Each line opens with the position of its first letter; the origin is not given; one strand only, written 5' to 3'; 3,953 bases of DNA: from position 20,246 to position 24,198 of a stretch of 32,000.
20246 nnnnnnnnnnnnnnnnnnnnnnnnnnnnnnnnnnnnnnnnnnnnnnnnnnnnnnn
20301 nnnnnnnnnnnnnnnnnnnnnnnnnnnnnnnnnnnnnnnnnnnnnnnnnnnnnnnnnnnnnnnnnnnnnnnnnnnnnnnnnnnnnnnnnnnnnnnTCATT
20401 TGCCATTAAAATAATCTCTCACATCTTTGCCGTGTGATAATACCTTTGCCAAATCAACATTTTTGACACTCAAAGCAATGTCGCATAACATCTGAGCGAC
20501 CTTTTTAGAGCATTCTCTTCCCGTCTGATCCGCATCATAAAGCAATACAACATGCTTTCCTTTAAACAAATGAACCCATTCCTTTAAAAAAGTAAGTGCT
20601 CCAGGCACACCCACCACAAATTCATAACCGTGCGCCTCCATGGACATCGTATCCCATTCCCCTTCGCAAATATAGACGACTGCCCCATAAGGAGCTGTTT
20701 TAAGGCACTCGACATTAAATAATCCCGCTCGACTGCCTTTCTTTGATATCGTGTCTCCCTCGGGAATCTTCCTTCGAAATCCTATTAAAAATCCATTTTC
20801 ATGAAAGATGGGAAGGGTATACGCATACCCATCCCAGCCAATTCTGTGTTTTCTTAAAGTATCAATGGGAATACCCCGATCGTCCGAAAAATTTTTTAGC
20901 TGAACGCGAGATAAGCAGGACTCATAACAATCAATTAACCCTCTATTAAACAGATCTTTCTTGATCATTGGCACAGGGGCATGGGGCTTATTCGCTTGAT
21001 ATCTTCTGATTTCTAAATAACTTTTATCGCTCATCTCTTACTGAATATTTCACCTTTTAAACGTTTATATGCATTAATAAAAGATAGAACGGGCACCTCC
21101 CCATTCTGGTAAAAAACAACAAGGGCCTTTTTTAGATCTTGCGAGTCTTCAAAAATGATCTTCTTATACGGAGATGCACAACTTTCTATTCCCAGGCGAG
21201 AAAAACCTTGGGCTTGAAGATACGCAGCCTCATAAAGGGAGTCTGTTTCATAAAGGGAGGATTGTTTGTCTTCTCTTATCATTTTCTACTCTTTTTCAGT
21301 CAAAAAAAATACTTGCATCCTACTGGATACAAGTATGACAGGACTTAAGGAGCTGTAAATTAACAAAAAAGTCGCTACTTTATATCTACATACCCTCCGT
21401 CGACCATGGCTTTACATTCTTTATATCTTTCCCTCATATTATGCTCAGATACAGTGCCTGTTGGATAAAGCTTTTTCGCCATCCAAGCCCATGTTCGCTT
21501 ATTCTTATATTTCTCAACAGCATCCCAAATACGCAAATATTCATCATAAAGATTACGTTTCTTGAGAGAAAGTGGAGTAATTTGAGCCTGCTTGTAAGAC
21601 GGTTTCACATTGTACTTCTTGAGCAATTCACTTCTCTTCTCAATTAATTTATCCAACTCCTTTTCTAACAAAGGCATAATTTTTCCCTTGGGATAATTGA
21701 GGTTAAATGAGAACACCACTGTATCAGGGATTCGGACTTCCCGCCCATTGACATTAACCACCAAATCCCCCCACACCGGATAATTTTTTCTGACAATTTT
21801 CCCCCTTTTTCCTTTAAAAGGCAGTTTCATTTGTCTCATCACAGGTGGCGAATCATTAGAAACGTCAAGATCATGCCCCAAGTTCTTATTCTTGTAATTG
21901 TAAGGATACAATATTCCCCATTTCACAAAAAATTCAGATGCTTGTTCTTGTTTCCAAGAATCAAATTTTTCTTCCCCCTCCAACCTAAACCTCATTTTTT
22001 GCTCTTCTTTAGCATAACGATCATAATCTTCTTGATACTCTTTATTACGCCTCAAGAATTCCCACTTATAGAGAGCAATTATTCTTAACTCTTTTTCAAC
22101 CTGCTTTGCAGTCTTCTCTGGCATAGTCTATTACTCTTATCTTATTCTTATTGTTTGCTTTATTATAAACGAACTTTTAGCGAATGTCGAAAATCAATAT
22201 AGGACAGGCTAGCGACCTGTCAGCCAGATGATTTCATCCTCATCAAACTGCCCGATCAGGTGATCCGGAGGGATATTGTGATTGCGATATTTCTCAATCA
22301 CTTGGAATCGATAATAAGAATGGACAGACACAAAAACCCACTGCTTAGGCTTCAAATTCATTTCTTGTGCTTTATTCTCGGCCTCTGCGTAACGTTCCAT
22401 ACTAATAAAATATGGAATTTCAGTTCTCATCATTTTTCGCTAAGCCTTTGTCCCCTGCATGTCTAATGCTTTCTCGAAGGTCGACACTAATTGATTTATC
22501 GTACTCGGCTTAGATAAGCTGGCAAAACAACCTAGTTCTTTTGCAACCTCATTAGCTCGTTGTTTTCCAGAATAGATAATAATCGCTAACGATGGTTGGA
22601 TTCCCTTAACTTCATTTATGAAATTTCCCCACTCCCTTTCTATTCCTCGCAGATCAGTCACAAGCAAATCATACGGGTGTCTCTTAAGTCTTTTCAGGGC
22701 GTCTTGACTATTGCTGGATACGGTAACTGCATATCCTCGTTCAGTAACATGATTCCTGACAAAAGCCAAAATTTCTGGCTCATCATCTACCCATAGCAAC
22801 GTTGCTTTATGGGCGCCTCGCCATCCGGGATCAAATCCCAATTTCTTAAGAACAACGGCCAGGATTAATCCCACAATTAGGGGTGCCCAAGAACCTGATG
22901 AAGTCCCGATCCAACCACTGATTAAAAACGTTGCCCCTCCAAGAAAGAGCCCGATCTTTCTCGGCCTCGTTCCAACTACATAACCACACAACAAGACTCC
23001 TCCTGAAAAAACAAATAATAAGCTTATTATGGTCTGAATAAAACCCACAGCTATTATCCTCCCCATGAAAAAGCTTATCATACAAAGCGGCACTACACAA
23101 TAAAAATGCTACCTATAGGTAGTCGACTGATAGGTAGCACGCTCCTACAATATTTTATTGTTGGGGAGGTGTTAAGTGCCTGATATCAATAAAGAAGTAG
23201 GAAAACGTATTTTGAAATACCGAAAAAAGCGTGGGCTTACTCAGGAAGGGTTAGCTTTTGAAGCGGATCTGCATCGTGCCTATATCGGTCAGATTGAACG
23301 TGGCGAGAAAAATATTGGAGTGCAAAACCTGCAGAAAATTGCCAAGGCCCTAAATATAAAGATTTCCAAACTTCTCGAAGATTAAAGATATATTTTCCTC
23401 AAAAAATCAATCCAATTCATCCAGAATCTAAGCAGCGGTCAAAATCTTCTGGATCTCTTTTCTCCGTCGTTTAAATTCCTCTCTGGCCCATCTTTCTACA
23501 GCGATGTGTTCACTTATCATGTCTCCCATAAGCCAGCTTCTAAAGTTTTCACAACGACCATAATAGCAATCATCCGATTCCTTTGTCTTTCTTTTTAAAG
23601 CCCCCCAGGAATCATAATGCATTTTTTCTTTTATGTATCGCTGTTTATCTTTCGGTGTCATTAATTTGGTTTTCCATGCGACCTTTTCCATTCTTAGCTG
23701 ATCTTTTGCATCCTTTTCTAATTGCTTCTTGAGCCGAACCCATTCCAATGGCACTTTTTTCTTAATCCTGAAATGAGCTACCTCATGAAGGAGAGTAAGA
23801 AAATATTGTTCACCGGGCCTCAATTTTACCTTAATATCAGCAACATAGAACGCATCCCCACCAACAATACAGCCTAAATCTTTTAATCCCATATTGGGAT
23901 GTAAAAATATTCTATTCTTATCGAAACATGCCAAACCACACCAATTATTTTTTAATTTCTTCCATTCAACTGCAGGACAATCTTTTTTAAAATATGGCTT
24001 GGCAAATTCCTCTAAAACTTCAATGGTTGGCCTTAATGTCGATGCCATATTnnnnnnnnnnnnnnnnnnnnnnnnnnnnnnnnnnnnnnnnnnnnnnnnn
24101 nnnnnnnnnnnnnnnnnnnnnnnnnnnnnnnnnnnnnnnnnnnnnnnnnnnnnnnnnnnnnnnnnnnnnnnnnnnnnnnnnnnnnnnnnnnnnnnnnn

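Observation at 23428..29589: SIR2-HerA defence pair heads a tightly coupled nine-gene minus-strand array rather than the usual two-gene unit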

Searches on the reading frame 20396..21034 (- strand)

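Call 42: search_protein_families(library=pfam, proteins=[window:20396-21034:-], max_evalue=0.001)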
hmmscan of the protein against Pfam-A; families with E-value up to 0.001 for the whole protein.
window:20396-21034:- (212 aa): 3 families
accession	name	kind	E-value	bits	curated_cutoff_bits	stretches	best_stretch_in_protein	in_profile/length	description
PF13155.12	Toprim_2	-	1.4e-08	35.4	22.1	1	121-208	1-87/88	Toprim-like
PF13662.12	Toprim_4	-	7e-07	29.8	25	1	119-191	2-82/85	Toprim domain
PF01751.28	Toprim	-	3.3e-05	24.4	23.1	1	120-194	2-92/96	Toprim domain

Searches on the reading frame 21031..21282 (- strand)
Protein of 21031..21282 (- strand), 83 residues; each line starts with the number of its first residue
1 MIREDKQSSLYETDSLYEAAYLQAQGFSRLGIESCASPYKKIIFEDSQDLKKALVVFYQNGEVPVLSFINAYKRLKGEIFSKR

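Call 42: search_protein_families(library=pfam, proteins=[window:21031-21282:-], max_evalue=0.001)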
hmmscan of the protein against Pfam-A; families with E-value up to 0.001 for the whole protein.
window:21031-21282:- (83 aa): 1 family
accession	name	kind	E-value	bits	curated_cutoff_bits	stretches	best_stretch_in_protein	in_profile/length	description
PF18903.5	DUF5659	-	9.1e-10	38.7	23.6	1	10-80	3-74/75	Domain of unknown function (DUF5659)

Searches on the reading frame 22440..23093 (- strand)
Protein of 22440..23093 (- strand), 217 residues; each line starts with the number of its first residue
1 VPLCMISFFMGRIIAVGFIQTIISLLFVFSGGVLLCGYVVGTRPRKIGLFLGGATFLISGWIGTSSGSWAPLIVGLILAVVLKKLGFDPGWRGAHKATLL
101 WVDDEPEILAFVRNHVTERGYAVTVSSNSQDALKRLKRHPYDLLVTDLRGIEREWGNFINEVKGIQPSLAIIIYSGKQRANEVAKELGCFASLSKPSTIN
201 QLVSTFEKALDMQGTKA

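Call 3: search_protein_families(library=pfam, proteins=[window:22440-23093:-], max_evalue=0.1)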
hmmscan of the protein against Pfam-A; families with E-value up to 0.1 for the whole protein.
window:22440-23093:- (217 aa): 2 families
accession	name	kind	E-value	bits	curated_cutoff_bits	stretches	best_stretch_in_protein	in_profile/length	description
PF00072.30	Response_reg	-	6.4e-13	49.3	30.2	1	100-205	2-109/111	Response regulator receiver domain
PF19053.6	EccD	-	0.076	12.3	30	0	17-82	58-121/339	EccD-like transmembrane domain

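Call 4: search_protein_families(library=padloc, proteins=[window:22440-23093:-], max_evalue=0.1)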
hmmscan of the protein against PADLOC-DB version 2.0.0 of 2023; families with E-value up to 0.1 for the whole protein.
window:22440-23093:- (217 aa): 2 families
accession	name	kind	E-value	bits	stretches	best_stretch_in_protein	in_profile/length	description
PDLC04055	PD-T4-6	-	4.8e-08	30.2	1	95-213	364-486/496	-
PDLC04726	PDC-M60C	-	0.034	11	1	100-148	4-55/407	-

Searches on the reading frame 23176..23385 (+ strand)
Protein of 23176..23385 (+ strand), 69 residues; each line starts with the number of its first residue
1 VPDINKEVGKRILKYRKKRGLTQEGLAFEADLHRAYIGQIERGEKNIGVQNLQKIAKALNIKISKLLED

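Call 3: search_protein_families(library=pfam, proteins=[window:23176-23385:+], max_evalue=0.1)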
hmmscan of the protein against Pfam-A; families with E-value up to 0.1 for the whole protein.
window:23176-23385:+ (69 aa): 8 families
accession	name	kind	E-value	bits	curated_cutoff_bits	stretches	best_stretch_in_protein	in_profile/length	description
PF01381.28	HTH_3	-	8.4e-17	61.4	23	1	12-66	1-55/55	Helix-turn-helix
PF12844.13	HTH_19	-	1.1e-08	35.2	30.2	1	9-67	1-59/64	Helix-turn-helix domain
PF13560.12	HTH_31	-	2.9e-06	27.9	27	1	11-60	5-55/64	Helix-turn-helix domain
PF13443.12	HTH_26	-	1.3e-05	25.8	22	1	11-68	1-59/63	Cro/C1-type HTH DNA-binding domain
PF04545.22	Sigma70_r4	-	0.022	14.7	24.1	0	10-42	10-42/50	Sigma-70, region 4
PF12836.13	HHH_3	-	0.039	14.5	27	0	2-20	20-38/65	Helix-hairpin-helix motif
PF13413.12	HTH_25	-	0.043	14.1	24.6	0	14-43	4-33/62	Helix-turn-helix domain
PF20821.2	C1_PlyCB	-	0.052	14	30.5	1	33-64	23-55/65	Streptococcus virus C1, PlyCB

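Call 4: search_protein_families(library=padloc, proteins=[window:23176-23385:+], max_evalue=0.1)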
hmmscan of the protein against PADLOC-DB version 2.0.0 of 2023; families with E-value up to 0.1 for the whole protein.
window:23176-23385:+ (69 aa): 24 families
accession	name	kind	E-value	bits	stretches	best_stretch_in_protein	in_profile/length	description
PDLC03665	Control_protein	-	1.7e-21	74.2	1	4-68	5-70/77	control protein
PDLC03666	Control_protein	-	3.7e-14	50.9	1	3-66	2-65/77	control protein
PDLC03664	Control_protein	-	3.9e-14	50.9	1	8-64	14-70/74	control protein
PDLC02926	HTH_VI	-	2.1e-13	48.4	1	8-67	2-61/92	-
PDLC03671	Control_protein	-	5.2e-13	47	1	3-67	10-74/84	control protein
PDLC03668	Control_protein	-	9.7e-11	40.1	1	11-61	12-62/79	control protein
PDLC04775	PDC-M69A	-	1.6e-10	39.5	1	4-68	4-68/113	-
PDLC04142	capH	-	2.9e-10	39.1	1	4-68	3-67/103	capH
PDLC03536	REase_II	-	1.3e-08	32.8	1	8-68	11-71/237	Type II restriction enzyme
PDLC03953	RmrA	-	4.8e-07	27.3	1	7-61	5-59/373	-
PDLC03949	RmrA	-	3.5e-06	24.1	1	10-64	5-59/363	-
PDLC03954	RmrA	-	8.4e-06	22.9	1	5-68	8-71/380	-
PDLC03952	RmrA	-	1.4e-05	22.1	1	8-63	23-78/395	-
PDLC03946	RmrA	-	3.1e-05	20.9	1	10-62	5-57/357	-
PDLC03951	RmrA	-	5.6e-05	20.3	1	9-67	10-68/400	-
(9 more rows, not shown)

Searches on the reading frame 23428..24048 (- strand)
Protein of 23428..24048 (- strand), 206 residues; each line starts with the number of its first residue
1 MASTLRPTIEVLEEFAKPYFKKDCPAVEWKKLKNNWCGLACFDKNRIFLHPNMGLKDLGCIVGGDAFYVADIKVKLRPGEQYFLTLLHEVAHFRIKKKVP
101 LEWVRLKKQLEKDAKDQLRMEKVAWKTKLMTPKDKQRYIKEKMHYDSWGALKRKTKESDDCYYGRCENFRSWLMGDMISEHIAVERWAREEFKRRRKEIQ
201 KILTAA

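Call 3: search_protein_families(library=pfam, proteins=[window:23428-24048:-], max_evalue=0.1)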
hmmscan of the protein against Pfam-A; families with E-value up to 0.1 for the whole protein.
window:23428-24048:- (206 aa): 0 families

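Call 4: search_protein_families(library=padloc, proteins=[window:23428-24048:-], max_evalue=0.1)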
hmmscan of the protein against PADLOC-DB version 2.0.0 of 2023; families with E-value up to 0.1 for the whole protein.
window:23428-24048:- (206 aa): 0 families

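Call 8: search_protein_families(library=ncbifam, proteins=[window:23428-24048:-], max_evalue=0.1)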
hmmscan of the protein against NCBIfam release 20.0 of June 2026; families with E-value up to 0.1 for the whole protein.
window:23428-24048:- (206 aa): 0 families

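Call 10: search_solved_structures(query=window:23428-24048:-, max_evalue=10)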
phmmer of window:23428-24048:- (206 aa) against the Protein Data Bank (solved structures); distinct sequences matched with E-value up to 10: 2.
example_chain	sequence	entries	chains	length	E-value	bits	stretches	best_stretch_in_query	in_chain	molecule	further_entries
5w9a_A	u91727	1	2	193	0.43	13.7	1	85-161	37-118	Tripartite motif-containing protein 5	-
4tn3_A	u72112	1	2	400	1.1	12.3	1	85-160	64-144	TRIM5/cyclophilin A fusion protein/T4 Lysozyme chimera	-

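Call 26: find_homologous_proteins(query=window:23428-24048:-)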
Query window:23428-24048:- (206 aa): 1 proteins with E <= 0.001 among 45 candidates.
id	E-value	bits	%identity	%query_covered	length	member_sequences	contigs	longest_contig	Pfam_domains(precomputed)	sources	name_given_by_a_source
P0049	6.3e-138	476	100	100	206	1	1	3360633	-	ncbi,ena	-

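Call 85: search_dna_similar(query=window:23428-24048:-, collection=plasmids, mode=protein, max_evalue=0.01, max_rows=10)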
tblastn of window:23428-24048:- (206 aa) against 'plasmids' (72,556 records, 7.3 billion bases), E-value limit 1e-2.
No match.
